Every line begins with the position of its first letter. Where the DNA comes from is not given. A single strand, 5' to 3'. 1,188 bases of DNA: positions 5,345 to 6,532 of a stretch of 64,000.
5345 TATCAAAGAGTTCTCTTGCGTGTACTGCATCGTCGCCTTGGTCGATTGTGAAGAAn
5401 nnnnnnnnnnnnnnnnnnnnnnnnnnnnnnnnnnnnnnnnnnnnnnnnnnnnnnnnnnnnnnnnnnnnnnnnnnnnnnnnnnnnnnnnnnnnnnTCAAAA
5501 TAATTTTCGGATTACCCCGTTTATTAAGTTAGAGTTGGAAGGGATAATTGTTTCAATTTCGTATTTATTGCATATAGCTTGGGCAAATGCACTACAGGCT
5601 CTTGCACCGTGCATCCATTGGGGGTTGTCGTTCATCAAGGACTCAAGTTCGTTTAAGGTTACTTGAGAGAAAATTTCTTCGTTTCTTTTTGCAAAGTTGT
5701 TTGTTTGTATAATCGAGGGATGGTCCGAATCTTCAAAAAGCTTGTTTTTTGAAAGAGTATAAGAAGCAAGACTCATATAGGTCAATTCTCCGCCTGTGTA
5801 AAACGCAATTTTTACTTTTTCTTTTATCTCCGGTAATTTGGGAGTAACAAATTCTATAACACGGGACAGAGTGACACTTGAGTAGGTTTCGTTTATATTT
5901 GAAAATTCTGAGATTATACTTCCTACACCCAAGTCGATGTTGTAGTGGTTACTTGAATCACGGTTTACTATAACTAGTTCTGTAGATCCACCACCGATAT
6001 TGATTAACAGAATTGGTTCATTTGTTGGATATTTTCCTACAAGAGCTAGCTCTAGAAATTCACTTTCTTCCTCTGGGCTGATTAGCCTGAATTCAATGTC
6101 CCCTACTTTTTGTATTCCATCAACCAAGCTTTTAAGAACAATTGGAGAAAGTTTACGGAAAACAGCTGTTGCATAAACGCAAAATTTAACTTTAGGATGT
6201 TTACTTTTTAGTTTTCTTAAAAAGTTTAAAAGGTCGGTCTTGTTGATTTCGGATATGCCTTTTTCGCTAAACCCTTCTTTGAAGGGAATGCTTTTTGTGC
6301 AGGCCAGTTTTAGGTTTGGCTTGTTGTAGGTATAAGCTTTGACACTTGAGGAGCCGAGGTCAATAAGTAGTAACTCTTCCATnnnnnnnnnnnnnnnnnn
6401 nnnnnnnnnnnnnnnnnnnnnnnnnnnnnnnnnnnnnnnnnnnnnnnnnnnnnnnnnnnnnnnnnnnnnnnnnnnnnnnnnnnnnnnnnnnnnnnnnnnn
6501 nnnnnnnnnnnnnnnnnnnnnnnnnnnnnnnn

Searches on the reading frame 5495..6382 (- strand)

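Call 77: search_protein_families(library=pfam, proteins=[window:5495-6382:-], max_evalue=0.001)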
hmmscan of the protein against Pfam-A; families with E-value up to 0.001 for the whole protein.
window:5495-6382:- (295 aa): 1 family
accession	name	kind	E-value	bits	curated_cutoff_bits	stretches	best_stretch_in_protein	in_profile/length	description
PF02541.22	Ppx-GppA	-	2.3e-12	47.4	27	1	58-291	50-278/285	Ppx/GppA phosphatase family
